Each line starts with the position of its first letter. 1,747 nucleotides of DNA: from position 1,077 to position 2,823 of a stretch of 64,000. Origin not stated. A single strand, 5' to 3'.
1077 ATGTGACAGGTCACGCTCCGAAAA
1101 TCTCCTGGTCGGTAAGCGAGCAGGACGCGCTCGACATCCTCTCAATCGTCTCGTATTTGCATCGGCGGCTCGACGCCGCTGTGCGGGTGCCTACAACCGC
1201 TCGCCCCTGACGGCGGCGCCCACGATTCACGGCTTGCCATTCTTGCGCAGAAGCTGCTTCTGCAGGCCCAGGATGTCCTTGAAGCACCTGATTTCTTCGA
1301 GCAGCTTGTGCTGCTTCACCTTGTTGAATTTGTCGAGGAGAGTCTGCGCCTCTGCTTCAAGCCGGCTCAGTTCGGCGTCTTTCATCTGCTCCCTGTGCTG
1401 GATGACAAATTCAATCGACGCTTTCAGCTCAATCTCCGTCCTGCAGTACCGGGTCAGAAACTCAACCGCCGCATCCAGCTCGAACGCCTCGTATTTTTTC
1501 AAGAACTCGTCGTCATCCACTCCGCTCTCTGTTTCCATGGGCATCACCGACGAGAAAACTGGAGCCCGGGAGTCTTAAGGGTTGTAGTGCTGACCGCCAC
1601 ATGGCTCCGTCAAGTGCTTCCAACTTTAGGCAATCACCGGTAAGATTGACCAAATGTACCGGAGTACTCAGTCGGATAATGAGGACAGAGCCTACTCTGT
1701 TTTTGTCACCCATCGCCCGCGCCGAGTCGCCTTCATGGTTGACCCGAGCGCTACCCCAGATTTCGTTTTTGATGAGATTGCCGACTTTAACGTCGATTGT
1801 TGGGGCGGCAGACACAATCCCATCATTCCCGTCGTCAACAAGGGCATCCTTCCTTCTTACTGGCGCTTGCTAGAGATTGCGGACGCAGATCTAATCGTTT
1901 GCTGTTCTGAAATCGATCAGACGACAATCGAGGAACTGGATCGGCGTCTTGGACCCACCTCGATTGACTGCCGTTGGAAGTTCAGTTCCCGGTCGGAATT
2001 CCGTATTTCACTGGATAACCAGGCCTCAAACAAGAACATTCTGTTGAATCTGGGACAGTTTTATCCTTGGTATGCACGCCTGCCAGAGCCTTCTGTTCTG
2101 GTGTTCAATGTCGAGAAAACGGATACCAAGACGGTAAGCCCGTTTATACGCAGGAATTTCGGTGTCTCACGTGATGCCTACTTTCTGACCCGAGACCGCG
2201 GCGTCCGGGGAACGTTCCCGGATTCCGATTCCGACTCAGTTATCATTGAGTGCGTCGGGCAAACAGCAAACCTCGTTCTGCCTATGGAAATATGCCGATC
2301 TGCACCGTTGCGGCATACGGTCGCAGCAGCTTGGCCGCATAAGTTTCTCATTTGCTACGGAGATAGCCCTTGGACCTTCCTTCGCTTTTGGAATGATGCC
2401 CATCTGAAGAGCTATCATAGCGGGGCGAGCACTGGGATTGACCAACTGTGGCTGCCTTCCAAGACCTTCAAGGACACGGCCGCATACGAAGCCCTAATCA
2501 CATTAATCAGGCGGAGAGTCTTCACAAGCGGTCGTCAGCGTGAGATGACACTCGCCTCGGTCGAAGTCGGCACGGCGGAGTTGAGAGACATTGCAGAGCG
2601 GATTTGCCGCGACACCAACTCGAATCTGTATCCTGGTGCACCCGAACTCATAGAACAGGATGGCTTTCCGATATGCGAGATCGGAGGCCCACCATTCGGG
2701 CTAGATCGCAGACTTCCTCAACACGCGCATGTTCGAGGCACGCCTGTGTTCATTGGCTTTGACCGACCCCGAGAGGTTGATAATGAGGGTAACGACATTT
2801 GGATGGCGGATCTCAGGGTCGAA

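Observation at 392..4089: HEPN/Ymh-like gene followed by an 811-aa Zn-ribbon + PD-(D/E)xK-like protein beside the Type I R-M system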

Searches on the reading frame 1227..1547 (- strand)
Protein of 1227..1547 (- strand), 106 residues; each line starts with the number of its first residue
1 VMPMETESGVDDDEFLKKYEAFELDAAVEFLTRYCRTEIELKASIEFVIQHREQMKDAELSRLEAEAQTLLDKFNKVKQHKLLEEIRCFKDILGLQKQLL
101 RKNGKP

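Call 3: search_protein_families(library=pfam, proteins=[window:1227-1547:-], max_evalue=0.1)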
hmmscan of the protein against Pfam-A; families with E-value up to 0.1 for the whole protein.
window:1227-1547:- (106 aa): 2 families
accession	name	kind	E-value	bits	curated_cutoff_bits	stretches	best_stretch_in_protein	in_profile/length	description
PF20277.3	CTD11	-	0.003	18.5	27.7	1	38-87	7-56/138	C-terminal domain 11 of the ABC-three component (ABC-3C) systems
PF10044.14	LIN52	-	0.09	14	22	0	47-92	25-71/93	Retinal tissue protein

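Call 4: search_protein_families(library=padloc, proteins=[window:1227-1547:-], max_evalue=0.1)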
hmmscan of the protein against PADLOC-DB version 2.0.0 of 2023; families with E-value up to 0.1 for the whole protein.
window:1227-1547:- (106 aa): 0 families

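Call 5: search_protein_families(library=ncbifam, proteins=[window:1227-1547:-], max_evalue=0.1)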
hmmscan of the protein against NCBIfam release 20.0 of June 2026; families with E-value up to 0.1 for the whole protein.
window:1227-1547:- (106 aa): 0 families

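Call 52: find_homologous_proteins(query=window:1227-1547:-, max_evalue=0.01)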
Query window:1227-1547:- (106 aa): 5 proteins with E <= 0.01 among 21 candidates.
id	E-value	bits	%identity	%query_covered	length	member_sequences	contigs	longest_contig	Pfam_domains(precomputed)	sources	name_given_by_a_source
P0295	2.2e-58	213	100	97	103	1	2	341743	-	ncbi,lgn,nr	ncbi:MAG: hypothetical protein HY644_02625 [Acidobacteria bacterium]|nr:hypothetical protein [Acidob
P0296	5.1e-39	151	73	92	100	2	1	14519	-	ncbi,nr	ncbi:MAG TPA: hypothetical protein VGQ81_03530 [Acidobacteriota bacterium]|nr:hypothetical protein [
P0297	2.6e-37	145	68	96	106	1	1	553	-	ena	-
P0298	7.2e-37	144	70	92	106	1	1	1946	-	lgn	-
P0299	1.1e-36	143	65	97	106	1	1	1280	-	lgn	-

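Call 53: find_encoding_contigs(protein=P0296, flank=8000, max_places=3)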
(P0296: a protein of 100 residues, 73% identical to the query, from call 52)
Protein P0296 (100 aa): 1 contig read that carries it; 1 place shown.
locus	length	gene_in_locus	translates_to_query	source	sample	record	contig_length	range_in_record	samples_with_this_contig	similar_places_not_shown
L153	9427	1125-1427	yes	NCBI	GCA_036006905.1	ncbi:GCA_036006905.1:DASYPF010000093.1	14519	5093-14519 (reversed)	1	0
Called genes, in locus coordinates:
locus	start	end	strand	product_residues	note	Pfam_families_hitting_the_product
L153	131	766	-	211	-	PF08843:AbiEii (weak)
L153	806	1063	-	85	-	PF21956:DUF6922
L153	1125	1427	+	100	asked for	-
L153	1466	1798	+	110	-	-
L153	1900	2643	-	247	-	PF01979:Amidohydro_1, PF07969:Amidohydro_3 (weak)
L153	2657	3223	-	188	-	-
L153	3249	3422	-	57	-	-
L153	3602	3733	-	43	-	-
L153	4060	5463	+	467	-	PF00884:Sulfatase, PF01663:Phosphodiest (weak), PF00884:Sulfatase, PF16347:SGSH_C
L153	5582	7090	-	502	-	PF02310:B12-binding (faint), PF04055:Radical_SAM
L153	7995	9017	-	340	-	-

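Call 54: find_encoding_contigs(protein=P0295, flank=10000, max_places=2)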
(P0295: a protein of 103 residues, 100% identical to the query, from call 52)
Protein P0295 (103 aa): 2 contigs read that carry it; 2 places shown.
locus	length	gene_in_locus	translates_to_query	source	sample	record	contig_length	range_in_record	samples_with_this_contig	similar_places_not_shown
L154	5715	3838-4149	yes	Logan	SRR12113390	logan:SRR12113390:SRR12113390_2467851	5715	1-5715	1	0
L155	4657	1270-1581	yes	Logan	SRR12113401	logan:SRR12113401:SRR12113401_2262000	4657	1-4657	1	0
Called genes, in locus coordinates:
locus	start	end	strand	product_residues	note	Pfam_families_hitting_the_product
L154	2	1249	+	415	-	?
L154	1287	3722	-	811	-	-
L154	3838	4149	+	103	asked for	-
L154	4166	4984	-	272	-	PF09509:Hypoth_Ymh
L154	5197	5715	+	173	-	?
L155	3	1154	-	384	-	?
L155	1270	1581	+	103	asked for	-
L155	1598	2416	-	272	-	PF09509:Hypoth_Ymh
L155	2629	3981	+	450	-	PF01935:DUF87, PF10412:TrwB_AAD_bind (faint)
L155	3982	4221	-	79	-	-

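Call 81: find_encoding_contigs(protein=P0298, flank=3000, max_places=3)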
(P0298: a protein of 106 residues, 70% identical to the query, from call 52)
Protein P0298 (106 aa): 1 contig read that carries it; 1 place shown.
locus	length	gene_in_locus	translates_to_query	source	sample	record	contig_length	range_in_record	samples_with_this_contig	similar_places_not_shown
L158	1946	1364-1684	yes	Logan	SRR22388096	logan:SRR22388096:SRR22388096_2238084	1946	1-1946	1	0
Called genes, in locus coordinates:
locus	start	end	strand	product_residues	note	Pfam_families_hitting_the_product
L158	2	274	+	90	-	?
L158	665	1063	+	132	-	-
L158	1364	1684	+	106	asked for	-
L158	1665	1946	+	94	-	?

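Call 82: find_encoding_contigs(protein=P0299, flank=3000, max_places=3)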
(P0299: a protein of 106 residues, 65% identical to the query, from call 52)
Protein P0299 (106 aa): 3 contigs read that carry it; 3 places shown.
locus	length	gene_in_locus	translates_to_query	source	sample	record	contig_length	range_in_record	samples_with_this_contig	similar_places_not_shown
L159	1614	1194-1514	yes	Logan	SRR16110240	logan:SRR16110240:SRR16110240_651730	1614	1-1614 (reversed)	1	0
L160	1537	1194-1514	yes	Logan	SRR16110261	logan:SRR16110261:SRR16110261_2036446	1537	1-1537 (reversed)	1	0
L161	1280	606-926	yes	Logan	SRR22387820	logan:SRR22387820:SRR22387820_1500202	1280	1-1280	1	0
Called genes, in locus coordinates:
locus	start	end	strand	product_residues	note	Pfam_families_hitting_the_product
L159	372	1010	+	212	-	PF20385:DUF6680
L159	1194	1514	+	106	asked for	-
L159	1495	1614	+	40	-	?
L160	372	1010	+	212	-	PF20385:DUF6680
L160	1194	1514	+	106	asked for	-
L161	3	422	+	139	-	?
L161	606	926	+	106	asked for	-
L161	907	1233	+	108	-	-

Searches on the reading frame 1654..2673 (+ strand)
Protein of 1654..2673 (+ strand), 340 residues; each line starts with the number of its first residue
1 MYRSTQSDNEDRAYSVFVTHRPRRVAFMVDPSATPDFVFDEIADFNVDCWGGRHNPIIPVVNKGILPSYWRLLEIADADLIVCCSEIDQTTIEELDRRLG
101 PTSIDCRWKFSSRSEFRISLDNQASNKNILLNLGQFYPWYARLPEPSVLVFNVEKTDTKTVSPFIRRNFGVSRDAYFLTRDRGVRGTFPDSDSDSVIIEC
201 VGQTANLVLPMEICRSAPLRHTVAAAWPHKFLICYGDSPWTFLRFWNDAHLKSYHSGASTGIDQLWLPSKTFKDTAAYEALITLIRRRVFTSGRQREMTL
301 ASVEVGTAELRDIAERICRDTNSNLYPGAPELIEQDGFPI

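Call 64: predict_structure(alignment_id=A4)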
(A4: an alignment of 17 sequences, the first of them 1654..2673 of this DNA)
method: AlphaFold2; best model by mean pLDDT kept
length: 340 residues; sequences in the alignment: 17
mean_pLDDT: 85.8   pTM: 0.86
mean pLDDT of the five models: 85.8, 85.3, 84.8, 82.8, 81.7
residues with pLDDT >= 90: 193; 70-90: 98; 50-70: 46; < 50: 3
segments of 3 or more residues with pLDDT < 50: 1-3
pLDDT, mean of each block of 10 residues (from residue 1): 50 64 90 92 91 90 92 89 94 93 83 77 88 82 86 81 94 93 93 94 91 70 64 95 91 63 92 95 91 81 95 96 92 84
secondary structure, 60 per line:
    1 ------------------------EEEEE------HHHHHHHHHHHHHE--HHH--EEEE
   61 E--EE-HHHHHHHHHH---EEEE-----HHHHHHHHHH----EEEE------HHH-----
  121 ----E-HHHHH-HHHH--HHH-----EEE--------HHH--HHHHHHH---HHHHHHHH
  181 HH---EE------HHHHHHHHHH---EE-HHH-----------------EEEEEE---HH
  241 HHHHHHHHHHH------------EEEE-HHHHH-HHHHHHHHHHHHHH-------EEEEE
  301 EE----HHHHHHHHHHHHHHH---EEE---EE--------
elements in order: E25-29 H36-48 E57-61 H67-76 E80-83 H89-98 E103-106 H127-131 H133-136 E147-149 H163-169 H173-182 H194-203 E230-235 H239-251 E264-267 H269-273 H275-288 E296-302 H307-321 E325-327

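Call 66: fold_search(model_id=the predicted structure, library=pdb)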
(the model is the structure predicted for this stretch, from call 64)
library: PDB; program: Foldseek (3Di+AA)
matches with E <= 10: 618; with E <= 0.001: 0
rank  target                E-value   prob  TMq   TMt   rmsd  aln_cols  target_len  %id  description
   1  2o1e_B                3.3e-03  0.41  0.19  0.23  16.4       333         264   10  Crystal Structure of the Metal-dependent Lipoprotein YcdH from Bacillus subtilis, Northeast Structural Genomics Target (released 2006-12-12)
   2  7jj8_A                8.9e-03  0.23  0.18  0.20  17.0       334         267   10  Crystal structure of the Zn(II)-bound ZnuA-like domain of Streptococcus pneumoniae AdcA (released 2020-12-23)
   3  2o1e_A                9.4e-03  0.25  0.18  0.21  15.8       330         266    9  Crystal Structure of the Metal-dependent Lipoprotein YcdH from Bacillus subtilis, Northeast Structural Genomics Target (released 2006-12-12)
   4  6ac3_A                1.3e-02  0.33  0.22  0.19  17.9       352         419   11  Structure of a natural red emitting luciferase from Phrixothrix hirtus (P3121 crystal form) (released 2018-08-22)
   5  3kxl_A                1.6e-02  0.30  0.21  0.24  17.0       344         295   10  crystal structure of SsGBP mutation variant G235S (released 2010-05-26)
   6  1xvl_A                1.6e-02  0.23  0.18  0.21  17.3       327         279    9  The three-dimensional structure of MntC from Synechocystis 6803 (released 2005-04-26)
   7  6abh_B                2.0e-02  0.25  0.22  0.20  18.1       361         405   11  Structure of a natural red emitting luciferase from Phrixothrix hirtus (P1 crystal form) (released 2018-08-22)
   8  6abh_C                2.4e-02  0.21  0.21  0.19  16.7       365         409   10  Structure of a natural red emitting luciferase from Phrixothrix hirtus (P1 crystal form) (released 2018-08-22)
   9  3nyq                  2.5e-02  0.28  0.21  0.17  11.4       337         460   11  Malonyl-CoA Ligase Ternary Product Complex with Methylmalonyl-CoA and AMP bound (released 2011-03-30)
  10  6aaa_B                2.8e-02  0.23  0.21  0.15  16.4       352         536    9  Structure of a blue-shifted Luciferase from Amydetes vivianii (released 2018-08-22)
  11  6abh_G                3.4e-02  0.20  0.21  0.19  17.5       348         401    9  Structure of a natural red emitting luciferase from Phrixothrix hirtus (P1 crystal form) (released 2018-08-22)
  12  5wys                  3.6e-02  0.23  0.20  0.14  13.3       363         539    9  luciferase with inhibitor 3i (released 2017-12-27)
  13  1zhh_A                3.8e-02  0.21  0.19  0.19  17.1       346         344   11  Crystal Structure of the Apo Form of Vibrio Harveyi LUXP Complexed with the Periplasmic Domain of LUXQ (released 2005-05-24)
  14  6aaa_A                4.1e-02  0.21  0.22  0.15  16.6       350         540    9  Structure of a blue-shifted Luciferase from Amydetes vivianii (released 2018-08-22)
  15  3rix                  4.1e-02  0.20  0.19  0.16  12.6       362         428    9  1.7A resolution structure of a firefly luciferase-Aspulvinone J inhibitor complex (released 2011-12-07)
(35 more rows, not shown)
